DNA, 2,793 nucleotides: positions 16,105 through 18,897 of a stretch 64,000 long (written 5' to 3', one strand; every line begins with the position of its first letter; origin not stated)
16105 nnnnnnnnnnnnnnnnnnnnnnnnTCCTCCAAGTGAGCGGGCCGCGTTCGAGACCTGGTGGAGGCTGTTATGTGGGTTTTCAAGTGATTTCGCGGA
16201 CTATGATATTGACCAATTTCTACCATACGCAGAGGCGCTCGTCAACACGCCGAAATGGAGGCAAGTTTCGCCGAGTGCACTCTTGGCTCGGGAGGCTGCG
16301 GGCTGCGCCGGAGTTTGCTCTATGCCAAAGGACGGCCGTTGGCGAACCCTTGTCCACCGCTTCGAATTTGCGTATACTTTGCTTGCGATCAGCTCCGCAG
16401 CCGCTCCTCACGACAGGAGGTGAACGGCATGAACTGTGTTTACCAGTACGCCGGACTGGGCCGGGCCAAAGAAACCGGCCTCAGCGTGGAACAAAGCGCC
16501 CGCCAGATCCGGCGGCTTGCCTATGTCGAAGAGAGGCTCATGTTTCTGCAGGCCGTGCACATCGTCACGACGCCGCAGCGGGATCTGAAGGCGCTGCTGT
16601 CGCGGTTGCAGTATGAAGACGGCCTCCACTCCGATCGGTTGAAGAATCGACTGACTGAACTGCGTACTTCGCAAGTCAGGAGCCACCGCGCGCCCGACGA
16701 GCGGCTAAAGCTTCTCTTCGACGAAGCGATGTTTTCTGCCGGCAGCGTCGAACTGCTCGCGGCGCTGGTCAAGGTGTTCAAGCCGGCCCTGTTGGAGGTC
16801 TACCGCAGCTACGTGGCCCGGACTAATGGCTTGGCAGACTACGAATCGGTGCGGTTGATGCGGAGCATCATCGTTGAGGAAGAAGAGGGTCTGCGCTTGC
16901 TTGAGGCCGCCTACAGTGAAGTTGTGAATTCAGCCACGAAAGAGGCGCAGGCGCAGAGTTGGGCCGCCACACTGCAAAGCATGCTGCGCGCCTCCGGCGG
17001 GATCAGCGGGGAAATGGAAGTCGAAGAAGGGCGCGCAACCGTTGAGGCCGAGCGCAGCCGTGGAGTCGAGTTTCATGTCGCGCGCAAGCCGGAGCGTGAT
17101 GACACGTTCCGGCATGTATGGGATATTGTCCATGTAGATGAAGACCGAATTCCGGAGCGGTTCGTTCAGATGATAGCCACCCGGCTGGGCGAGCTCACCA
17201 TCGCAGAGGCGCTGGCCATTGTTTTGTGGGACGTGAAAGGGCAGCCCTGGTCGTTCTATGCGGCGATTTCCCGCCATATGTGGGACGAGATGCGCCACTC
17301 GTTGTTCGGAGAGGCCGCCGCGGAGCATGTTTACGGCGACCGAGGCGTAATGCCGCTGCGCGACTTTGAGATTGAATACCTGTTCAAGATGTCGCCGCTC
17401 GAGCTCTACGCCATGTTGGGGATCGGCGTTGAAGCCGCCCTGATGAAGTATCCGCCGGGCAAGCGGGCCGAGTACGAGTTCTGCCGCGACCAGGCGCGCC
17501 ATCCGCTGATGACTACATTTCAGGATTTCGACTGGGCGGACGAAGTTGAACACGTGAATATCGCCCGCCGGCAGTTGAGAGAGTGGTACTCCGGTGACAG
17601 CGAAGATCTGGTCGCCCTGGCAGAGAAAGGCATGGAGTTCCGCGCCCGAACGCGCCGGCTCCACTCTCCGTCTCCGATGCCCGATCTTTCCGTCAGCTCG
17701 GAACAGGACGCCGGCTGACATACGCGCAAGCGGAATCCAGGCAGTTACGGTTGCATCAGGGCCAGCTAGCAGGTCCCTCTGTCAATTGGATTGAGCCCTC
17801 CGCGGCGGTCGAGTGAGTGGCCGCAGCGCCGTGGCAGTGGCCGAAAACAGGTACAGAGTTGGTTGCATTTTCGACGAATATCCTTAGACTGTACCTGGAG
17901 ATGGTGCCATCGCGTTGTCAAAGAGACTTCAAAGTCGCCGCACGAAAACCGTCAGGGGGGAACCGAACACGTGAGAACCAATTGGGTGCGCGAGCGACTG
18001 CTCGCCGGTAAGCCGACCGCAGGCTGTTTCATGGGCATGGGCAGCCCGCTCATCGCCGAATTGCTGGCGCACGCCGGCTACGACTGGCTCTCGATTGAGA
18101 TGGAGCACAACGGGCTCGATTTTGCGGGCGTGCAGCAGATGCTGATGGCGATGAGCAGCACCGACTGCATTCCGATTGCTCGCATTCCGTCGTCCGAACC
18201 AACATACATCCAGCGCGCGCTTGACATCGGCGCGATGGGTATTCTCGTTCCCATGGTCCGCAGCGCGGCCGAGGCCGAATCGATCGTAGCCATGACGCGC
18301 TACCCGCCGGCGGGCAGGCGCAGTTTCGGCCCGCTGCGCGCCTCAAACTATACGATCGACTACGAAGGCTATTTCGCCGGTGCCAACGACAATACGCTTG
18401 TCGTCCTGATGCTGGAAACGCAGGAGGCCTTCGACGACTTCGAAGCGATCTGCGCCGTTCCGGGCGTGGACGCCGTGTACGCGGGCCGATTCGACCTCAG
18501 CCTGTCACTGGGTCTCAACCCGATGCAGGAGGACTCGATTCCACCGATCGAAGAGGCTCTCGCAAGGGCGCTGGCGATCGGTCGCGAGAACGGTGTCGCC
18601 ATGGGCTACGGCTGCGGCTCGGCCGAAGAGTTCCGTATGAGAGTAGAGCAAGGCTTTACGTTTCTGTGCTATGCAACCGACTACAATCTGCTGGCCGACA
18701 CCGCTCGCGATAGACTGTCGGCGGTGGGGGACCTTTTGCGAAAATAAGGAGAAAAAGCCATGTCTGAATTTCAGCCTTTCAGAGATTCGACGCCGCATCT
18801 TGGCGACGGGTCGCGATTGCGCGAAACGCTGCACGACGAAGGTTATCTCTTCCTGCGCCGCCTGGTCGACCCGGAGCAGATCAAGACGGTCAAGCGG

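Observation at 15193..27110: Oxygenase-heavy sugar or sugar-acid locus: four PhyH dioxygenases and a diiron protein around a dehydratase/aldolase core, with no dehydrogenase and no regulator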

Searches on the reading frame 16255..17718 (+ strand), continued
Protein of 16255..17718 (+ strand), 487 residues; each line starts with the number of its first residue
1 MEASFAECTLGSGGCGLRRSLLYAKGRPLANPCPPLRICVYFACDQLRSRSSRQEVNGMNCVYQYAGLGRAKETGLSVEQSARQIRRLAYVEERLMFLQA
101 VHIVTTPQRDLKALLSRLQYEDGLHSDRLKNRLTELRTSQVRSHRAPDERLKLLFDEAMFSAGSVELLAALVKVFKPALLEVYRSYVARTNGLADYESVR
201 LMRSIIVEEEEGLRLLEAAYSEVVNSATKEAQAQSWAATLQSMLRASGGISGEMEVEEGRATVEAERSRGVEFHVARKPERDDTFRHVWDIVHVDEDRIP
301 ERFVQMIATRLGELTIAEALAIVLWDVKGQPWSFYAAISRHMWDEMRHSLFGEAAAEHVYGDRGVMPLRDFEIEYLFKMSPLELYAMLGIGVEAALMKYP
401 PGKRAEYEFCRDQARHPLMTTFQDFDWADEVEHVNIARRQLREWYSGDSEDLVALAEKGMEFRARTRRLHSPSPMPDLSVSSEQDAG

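Call 81: search_protein_families(library=pfam, alignment_id=A1, max_evalue=10)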
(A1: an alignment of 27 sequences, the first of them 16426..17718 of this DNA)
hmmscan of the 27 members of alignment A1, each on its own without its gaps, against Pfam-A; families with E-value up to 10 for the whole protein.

A. member 1, window:16426-17718:+ (430 aa): 2 families
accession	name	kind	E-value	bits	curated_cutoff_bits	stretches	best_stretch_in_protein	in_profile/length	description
PF11583.14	AurF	-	0.015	14.9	29.6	1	281-388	107-211/282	P-aminobenzoate N-oxygenase AurF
PF21591.2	Hera_DD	-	0.057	13.6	27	1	91-115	25-49/52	RNA helicase Hera, dimerization domain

B. families by the number of members that match (of 27 scanned): 15 families
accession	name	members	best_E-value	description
PF11583.14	AurF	13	0.0015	P-aminobenzoate N-oxygenase AurF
PF20149.4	DUF6532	9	0.0065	Domain of unknown function (DUF6532)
PF04305.20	DUF455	4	0.00055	Protein of unknown function (DUF455)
PF00210.30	Ferritin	4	0.04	Ferritin-like domain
PF21591.2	Hera_DD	3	0.014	RNA helicase Hera, dimerization domain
PF05192.23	MutS_III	1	0.0079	MutS domain III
PF24414.1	DUF7547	1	0.038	Family of unknown function (DUF7547)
PF13404.12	HTH_AsnC-type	1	0.049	AsnC-type helix-turn-helix domain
PF20265.3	LARA_dom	1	0.11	ATPase, RavA, LARA domain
PF00881.29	Nitroreductase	1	0.13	Nitroreductase family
PF11838.14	ERAP1_C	1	0.14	ERAP1-like C-terminal domain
PF18088.7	Glyco_H_20C_C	1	0.14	Glycoside Hydrolase 20C C-terminal domain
PF11197.13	DUF2835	1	0.16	Protein of unknown function (DUF2835)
PF09739.14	MCM_bind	1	0.25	Mini-chromosome maintenance replisome factor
PF15403.11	HiaBD2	1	0.3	HiaBD2_N domain of Trimeric autotransporter adhesin (GIN)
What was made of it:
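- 16429..17718 (+): 'UNK430': a 429-aa two-domain all-helical protein. The C-terminal domain is a divergent DUF455/AurF-like ferritin-fold domain with a diiron-carboxylate motif. Residue numbers in this report use the 430-aa translation from 16426; subtract 1 for the Met-start protein. AurF sub-threshold in 13 of 27 members (call 81).
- Closest known: AurF/CmlI arylamine N-oxygenases and Pfam DUF455. Same: AurF is the most frequent sub-threshold Pfam hit (13 of 27 members, call 81).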

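Call 91: search_protein_representatives(alignment_id=A1)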
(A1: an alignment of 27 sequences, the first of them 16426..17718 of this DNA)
Query: 27 sequences, 427 profile positions. Proteins with E-value up to 0.001 (for the whole library): 1048; up to 1e-10: 467; up to 1e-30: 96. The best 150 are listed.
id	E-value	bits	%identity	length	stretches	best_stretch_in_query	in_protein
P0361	3.5e-217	737.6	-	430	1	1-424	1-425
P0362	7.2e-148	509.3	-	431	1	3-417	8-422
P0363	1.9e-128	445.3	-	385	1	1-314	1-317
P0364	3.3e-123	428.0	-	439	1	3-414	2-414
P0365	2.7e-103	362.4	-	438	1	8-389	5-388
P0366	9.3e-99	347.5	-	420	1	3-416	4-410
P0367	2.0e-94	333.2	-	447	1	6-410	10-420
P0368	1.2e-91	324.0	-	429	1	6-413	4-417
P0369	2.7e-90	319.5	-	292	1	4-286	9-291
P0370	1.2e-86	307.5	-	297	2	293-415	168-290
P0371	3.0e-85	302.9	-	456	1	6-400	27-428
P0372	9.1e-85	301.4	-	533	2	173-379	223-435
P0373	5.8e-84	298.7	-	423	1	7-378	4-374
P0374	6.6e-82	291.9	-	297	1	38-270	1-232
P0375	2.9e-81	289.8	-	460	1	8-403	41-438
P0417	3.9e-42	160.9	-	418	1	12-415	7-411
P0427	2.3e-38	148.5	-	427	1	16-394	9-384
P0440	2.5e-34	135.2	-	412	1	21-405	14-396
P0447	8.3e-33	130.2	-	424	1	18-414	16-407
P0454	3.7e-31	124.7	-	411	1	9-394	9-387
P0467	1.5e-29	119.4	-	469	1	19-409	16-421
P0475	9.3e-29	116.8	-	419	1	12-395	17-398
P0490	1.3e-26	109.8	-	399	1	17-397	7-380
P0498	7.8e-26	107.2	-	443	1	18-381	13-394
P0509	5.3e-25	104.4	-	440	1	11-388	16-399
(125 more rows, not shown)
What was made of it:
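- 16429..17718 (+): 1048 representatives at E<=1e-3 (call 91).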

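Call 92: search_protein_families(library=pfam, proteins=[P0417, P0427, P0440, P0447, P0454, P0467, P0475, P0490, P0498, P0509], max_evalue=0.01)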
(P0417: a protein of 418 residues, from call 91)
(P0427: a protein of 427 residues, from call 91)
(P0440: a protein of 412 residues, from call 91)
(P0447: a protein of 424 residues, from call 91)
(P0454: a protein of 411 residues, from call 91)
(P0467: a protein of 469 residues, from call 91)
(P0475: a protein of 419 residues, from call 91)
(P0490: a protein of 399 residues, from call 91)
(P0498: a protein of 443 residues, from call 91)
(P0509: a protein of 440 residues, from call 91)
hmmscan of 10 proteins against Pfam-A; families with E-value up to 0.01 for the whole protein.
P0417 (418 aa): 1 family
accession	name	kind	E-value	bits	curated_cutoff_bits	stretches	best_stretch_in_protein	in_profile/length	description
PF04305.20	DUF455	-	2.4e-22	80.2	34.3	2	210-402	36-220/247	Protein of unknown function (DUF455)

P0427 (427 aa): 1 family
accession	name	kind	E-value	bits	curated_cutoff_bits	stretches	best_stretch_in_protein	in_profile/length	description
PF04305.20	DUF455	-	5.3e-10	39.7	34.3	1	223-393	51-220/247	Protein of unknown function (DUF455)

P0440 (412 aa): 1 family
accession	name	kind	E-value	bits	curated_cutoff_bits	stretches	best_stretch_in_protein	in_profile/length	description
PF04305.20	DUF455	-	1.2e-17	64.8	34.3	1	207-379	32-210/247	Protein of unknown function (DUF455)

P0447 (424 aa): 1 family
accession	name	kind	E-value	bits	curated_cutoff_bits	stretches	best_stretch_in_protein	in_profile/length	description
PF04305.20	DUF455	-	5.3e-16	59.4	34.3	1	237-386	61-217/247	Protein of unknown function (DUF455)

P0454 (411 aa): 1 family
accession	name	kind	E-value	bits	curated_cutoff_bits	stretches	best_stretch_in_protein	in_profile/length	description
PF04305.20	DUF455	-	1e-07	32.2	34.3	1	244-393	69-221/247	Protein of unknown function (DUF455)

P0467 (469 aa): 3 families
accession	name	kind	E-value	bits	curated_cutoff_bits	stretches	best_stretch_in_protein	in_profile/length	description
PF04305.20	DUF455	-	9.6e-10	38.9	34.3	1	241-397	55-208/247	Protein of unknown function (DUF455)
PF13326.11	PSII_Pbs27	-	0.0038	18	25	1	370-444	39-109/140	Photosystem II Pbs27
PF08281.18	Sigma70_r4_2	-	0.0057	16.7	25.7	0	322-346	3-27/54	Sigma-70, region 4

P0475 (419 aa): 1 family
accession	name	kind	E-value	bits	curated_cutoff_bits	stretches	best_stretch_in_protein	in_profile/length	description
PF04305.20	DUF455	-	3.7e-05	23.9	34.3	1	257-407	74-225/247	Protein of unknown function (DUF455)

P0490 (399 aa): 1 family
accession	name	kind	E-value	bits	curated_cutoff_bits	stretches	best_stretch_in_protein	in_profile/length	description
PF04305.20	DUF455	-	9.6e-05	22.5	34.3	1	254-374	88-211/247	Protein of unknown function (DUF455)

P0498 (443 aa): 2 families
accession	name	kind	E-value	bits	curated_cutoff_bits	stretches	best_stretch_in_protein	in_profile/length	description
PF04305.20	DUF455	-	5.7e-28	98.6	34.3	1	222-400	27-207/247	Protein of unknown function (DUF455)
PF00210.30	Ferritin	-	1e-07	32.4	24.5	1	294-395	38-138/142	Ferritin-like domain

P0509 (440 aa): 1 family
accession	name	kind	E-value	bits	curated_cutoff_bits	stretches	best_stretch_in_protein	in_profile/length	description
PF04305.20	DUF455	-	5.9e-05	23.2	34.3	1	266-400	74-209/247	Protein of unknown function (DUF455)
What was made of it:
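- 16429..17718 (+): DUF455 above cut-off in 6 of 10 distant relatives (call 92).
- On Ferritin-like diiron-carboxylate proteins (DUF455/AurF branch): Six of 10 distant full-length relatives pass DUF455 at 38.9-98.6 bits against 34.3 (call 92).
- Closest known: AurF/CmlI arylamine N-oxygenases and Pfam DUF455. Same: DUF455 scores above its cut-off in distant full-length relatives (call 92).
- DUF455 above cut-off in distant relatives (call 92).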

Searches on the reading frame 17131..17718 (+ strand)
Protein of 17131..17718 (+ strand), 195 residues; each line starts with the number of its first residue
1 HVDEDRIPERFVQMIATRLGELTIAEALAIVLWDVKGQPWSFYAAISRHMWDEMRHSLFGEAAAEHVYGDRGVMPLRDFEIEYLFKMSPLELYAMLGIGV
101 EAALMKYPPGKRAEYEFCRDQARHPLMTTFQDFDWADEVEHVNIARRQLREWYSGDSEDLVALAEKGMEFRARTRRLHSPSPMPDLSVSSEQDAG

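Call 66: predict_structure(alignment_id=A2)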
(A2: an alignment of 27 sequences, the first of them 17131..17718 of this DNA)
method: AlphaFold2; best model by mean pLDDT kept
length: 195 residues; sequences in the alignment: 27
mean_pLDDT: 78.0   pTM: 0.76
mean pLDDT of the five models: 78.0, 73.3, 71.0, 53.5, 48.3
residues with pLDDT >= 90: 43; 70-90: 99; 50-70: 47; < 50: 6
segments of 3 or more residues with pLDDT < 50: 192-195
pLDDT, mean of each block of 10 residues (from residue 1): 62 82 91 92 92 87 83 68 84 89 66 61 58 73 88 87 90 78 68 46
secondary structure, 60 per line:
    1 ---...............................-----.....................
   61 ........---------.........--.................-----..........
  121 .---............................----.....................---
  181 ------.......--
elements in order: H4-34 H40-68 H78-86 H89-105 H111-121 H125-152 H157-177 H187-193

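Call 71: fold_search(model_id=the predicted structure, library=pdb)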
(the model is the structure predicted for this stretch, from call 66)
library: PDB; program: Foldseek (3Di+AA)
matches with E <= 10: 467; with E <= 0.001: 0
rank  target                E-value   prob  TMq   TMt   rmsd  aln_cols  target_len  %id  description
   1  3pvt_B                6.8e-02  0.99  0.49  0.42   6.9       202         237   12  The Phenylacetyl-CoA monooxygenase PaaAC subcomplex with 3-hydroxybutanoyl-CoA (released 2011-01-19)
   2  3pvy_B                7.5e-02  0.98  0.47  0.40   6.8       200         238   13  The Phenylacetyl-CoA monooxygenase PaaAC subcomplex with coenzyme A (released 2011-01-19)
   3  3dde_A                9.2e-02  1.00  0.61  0.52   5.8       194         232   15  Crystal structure of a domain of unknown function with a heme oxygenase-like fold (sden_3740) from shewanella denitrif (released 2008-06-24)
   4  8d9p                  1.2e-01  0.60  0.29  0.29  19.9       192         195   12  De Novo Photosynthetic Reaction Center Protein Equipped with Heme B and Mn(II) cations (released 2022-09-28)
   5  3pvr_C                1.2e-01  0.97  0.47  0.39   6.7       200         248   13  The Phenylacetyl-CoA monooxygenase PaaAC subcomplex with benzoyl-CoA (released 2011-01-19)
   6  3pvr_B                1.2e-01  0.95  0.45  0.39   6.9       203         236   13  The Phenylacetyl-CoA monooxygenase PaaAC subcomplex with benzoyl-CoA (released 2011-01-19)
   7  5hyh                  1.5e-01  0.98  0.49  0.36   5.2       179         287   18  CmlI (chemically reduced state), arylamine oxygenase of chloramphenicol biosynthetic pathway (released 2016-06-08)
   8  5hyg                  1.6e-01  0.97  0.50  0.38   6.4       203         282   16  CmlI (peroxo bound state), arylamine oxygenase of chloramphenicol biosynthetic pathway (released 2016-06-08)
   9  5vjs                  1.7e-01  0.44  0.27  0.27  21.5       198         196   12  De Novo Photosynthetic Reaction Center Protein Equipped with Heme B, a synthetic Zn porphyrin, and Zn(II) cations (released 2018-04-25)
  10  4ii4_B                1.8e-01  0.97  0.52  0.45   6.3       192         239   11  The Phenylacetyl-CoA monooxygenase - mutant PaaA E49Q K68Q - PaaC wild type subcomplex with benzoyl-CoA (released 2014-08-20)
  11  6z0c_D                1.9e-01  0.15  0.17  0.17  21.9       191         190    9  Structure of in silico modelled artificial Maquette-3 protein (released 2021-03-17)
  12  4gam_A                2.0e-01  0.99  0.55  0.24   4.9       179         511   17  Complex structure of Methane monooxygenase hydroxylase and regulatory subunit (released 2013-02-06)
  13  5tds_B                2.1e-01  0.99  0.56  0.39   7.1       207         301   14  Toluene bound in the resting active site of toluene 4-monooxygenase (T4moH) (released 2017-03-22)
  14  3pw8_A                2.5e-01  0.92  0.49  0.41   6.9       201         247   12  The Phenylacetyl-CoA monooxygenase PaaAC subcomplex with acetyl-CoA (released 2011-01-19)
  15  1otk_A                2.5e-01  0.91  0.47  0.40   6.8       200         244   13  Structural Genomics, Protein paaC (released 2003-10-14)
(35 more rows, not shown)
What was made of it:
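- Closest known: AurF/CmlI arylamine N-oxygenases and Pfam DUF455. Same: CmlI is among the top structural matches (call 71).
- Diiron-oxygenase folds are the best structural matches (call 71).
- Tried and rejected: That shifted the matches to diiron oxygenases, but they remained non-significant (calls 66, 71).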

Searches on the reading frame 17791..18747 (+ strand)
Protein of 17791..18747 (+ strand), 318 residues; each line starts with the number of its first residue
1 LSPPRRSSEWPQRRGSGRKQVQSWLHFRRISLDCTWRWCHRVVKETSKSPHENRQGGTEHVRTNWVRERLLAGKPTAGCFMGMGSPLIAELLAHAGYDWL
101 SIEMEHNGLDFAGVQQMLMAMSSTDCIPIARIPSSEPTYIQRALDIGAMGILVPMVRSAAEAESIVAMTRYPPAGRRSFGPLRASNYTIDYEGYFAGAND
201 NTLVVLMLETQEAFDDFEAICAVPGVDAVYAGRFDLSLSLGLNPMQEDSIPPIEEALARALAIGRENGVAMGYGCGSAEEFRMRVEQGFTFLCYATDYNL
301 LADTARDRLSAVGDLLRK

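Call 4: search_protein_families(library=pfam, proteins=[window:17791-18747:+], max_evalue=0.01)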
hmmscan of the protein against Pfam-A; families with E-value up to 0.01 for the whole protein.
window:17791-18747:+ (318 aa): 1 family
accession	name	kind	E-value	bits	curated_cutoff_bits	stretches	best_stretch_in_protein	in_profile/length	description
PF03328.21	HpcH_HpaI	-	1.8e-30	106.4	25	1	77-299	2-216/221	HpcH/HpaI aldolase/citrate lyase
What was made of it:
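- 17971..18747 (+): HpcH/HpaI-family class II pyruvate aldolase. The ORF opens at 17791; the start is probably near 17971. Pfam HpcH_HpaI 106 bits (call 4).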

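Call 7: search_protein_families(library=ncbifam, proteins=[window:17791-18747:+], max_evalue=0.01)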
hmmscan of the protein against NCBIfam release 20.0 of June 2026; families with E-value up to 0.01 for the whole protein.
window:17791-18747:+ (318 aa): 4 families
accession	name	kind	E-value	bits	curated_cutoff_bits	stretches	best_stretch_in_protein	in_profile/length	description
TIGR02311.1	HpaI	equivalog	2.6e-45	154.8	368.8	1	66-307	3-243/249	4-hydroxy-2-oxoheptanedioate aldolase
TIGR03239.1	GarL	equivalog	3.4e-44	151.3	406.75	1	65-306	2-241/249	2-dehydro-3-deoxyglucarate aldolase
NF007849.0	PRK10558.1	equivalog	8.9e-44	149.8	393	1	62-306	6-248/256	2-dehydro-3-deoxyglucarate aldolase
NF007521.0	PRK10128.1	equivalog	2e-32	112.8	441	1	61-310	4-252/267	2-keto-3-deoxy-L-rhamnonate aldolase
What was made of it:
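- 17971..18747 (+): HpaI, GarL and RhmA equivalog models score 113-155 bits, far below cut-offs of 369-441 (call 7).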
